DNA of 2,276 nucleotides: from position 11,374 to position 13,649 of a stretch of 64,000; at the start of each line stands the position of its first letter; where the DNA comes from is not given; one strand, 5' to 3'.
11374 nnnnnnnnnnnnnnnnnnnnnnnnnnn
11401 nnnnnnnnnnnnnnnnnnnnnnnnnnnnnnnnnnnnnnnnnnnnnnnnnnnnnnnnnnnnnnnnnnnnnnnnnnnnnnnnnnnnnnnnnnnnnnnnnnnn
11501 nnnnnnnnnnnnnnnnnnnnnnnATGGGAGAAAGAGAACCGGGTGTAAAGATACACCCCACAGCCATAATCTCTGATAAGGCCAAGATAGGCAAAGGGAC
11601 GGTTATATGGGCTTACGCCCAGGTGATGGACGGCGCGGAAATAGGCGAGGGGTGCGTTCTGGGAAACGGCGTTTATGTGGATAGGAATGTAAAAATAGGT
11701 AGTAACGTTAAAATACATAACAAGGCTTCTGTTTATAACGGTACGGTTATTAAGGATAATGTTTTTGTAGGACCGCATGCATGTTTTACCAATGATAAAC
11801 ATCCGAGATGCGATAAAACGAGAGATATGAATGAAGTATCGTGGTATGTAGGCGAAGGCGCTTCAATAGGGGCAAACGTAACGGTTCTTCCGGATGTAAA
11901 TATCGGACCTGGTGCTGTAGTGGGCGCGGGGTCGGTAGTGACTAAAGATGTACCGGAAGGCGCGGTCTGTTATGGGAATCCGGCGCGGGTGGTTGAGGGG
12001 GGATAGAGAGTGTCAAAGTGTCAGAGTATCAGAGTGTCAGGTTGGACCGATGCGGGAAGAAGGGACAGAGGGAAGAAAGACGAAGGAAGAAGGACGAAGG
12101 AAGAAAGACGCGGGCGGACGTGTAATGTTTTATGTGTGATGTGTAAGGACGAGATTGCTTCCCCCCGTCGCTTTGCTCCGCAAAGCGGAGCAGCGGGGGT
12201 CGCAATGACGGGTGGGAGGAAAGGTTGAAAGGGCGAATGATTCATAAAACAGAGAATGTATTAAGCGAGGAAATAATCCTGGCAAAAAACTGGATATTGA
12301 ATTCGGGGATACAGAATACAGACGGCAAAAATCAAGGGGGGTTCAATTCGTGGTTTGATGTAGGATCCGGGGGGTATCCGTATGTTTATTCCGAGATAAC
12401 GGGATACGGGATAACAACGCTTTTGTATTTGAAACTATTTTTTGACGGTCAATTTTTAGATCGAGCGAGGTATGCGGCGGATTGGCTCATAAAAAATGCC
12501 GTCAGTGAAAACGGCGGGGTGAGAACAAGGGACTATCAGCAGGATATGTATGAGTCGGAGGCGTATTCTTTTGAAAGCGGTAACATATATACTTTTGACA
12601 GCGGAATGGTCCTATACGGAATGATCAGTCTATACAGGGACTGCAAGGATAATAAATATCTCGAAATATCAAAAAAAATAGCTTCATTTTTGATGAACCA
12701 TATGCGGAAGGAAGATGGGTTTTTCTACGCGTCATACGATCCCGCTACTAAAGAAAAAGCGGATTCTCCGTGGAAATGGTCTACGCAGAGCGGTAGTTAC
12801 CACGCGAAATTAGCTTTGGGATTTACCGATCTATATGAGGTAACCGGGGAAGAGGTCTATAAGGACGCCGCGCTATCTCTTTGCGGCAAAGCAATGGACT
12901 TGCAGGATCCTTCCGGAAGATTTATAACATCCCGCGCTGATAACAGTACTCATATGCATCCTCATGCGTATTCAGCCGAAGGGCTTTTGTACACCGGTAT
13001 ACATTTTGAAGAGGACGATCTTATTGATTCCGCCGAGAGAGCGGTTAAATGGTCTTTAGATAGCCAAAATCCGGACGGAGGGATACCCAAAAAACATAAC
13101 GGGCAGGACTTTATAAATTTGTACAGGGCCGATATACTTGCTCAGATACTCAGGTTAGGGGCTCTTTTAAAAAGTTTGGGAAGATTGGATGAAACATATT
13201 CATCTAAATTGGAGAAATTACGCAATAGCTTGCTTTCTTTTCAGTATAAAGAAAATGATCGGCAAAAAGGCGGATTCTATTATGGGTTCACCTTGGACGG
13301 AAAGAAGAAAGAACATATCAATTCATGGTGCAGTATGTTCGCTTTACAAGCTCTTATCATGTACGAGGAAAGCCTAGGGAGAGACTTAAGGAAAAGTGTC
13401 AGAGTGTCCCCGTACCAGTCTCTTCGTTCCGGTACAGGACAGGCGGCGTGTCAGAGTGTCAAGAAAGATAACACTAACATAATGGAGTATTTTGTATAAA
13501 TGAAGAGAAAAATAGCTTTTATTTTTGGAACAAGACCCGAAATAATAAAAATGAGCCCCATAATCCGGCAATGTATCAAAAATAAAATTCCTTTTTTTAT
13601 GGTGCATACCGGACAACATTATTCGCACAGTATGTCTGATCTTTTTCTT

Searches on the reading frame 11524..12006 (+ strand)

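Call 17: search_protein_families(library=pfam, proteins=[window:11524-12006:+], max_evalue=0.001)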
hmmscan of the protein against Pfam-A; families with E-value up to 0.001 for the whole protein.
window:11524-12006:+ (160 aa): 6 families
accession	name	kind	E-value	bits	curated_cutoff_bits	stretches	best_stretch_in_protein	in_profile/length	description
PF00132.30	Hexapep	-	1.7e-28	97.5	27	4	20-53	2-35/36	Bacterial transferase hexapeptide (six repeats)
PF25084.1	LbH_EIF2B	-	2e-11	44.3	54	1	10-58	58-105/105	EIF2B subunit epsilon LbH domain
PF14602.12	Hexapep_2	-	6.1e-11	42.3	27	2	21-54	3-34/34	Hexapeptide repeat of succinyl-transferase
PF25087.1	GMPPB_C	-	3.1e-05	24.1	39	0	109-140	7-38/110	GMPPB C-terminal domain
PF25247.1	LbH_GLGC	-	5.4e-05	23.6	27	1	39-79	75-114/135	GLGC left-handed parallel beta-helix domain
PF24894.1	Hexapep_GlmU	-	0.00012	22.6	23.3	0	14-64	35-83/104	GlmU-like, C-terminal hexapeptide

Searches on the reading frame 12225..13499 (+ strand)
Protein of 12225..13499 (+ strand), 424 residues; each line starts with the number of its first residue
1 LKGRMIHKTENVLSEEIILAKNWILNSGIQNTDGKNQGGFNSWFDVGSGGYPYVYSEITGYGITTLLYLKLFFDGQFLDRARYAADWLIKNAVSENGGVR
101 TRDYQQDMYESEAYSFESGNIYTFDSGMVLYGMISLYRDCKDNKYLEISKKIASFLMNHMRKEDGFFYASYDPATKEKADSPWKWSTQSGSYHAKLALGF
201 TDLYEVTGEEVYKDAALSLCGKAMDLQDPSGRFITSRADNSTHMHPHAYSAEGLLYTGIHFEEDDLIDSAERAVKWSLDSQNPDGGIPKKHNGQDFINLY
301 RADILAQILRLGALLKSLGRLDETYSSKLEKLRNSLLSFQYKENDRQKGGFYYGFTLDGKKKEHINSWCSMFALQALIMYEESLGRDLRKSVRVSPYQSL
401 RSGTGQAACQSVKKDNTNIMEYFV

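Call 5: search_protein_families(library=pfam, proteins=[window:12225-13499:+], max_evalue=0.01)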
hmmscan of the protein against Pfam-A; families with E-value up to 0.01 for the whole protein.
window:12225-13499:+ (424 aa): 7 families
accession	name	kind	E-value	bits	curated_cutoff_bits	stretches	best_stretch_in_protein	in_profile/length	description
PF07470.19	Glyco_hydro_88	-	3.1e-08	33.4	26.6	1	103-162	7-67/352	Glycosyl Hydrolase Family 88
PF01532.26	Glyco_hydro_47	-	5.2e-07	29.4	22.9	1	129-225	83-181/455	Glycosyl hydrolase family 47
PF03663.20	Glyco_hydro_76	-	4.2e-05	23.7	25.9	1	77-224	113-252/366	Glycosyl hydrolase family 76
PF06917.19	Pectate_lyase_2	-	8.1e-05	21.9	26.6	0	124-171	403-449/491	Periplasmic pectate lyase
PF07944.18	Beta-AFase-like_GH127_cat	-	0.0014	18.1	24.9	0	123-221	124-205/376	Beta-L-arabinofuranosidase, GH127 catalytic domain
PF13243.12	SQHop_cyclase_C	-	0.0029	17.1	26.1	0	79-174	24-116/319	Squalene-hopene cyclase C-terminal domain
PF06662.19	C5-epim_C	-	0.0035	17.3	23.3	0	70-216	43-183/188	D-glucuronyl C5-epimerase C-terminus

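Call 6: search_protein_families(library=ncbifam, proteins=[window:12225-13499:+], max_evalue=0.01)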
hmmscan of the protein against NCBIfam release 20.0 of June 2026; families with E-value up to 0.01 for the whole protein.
window:12225-13499:+ (424 aa): 0 families
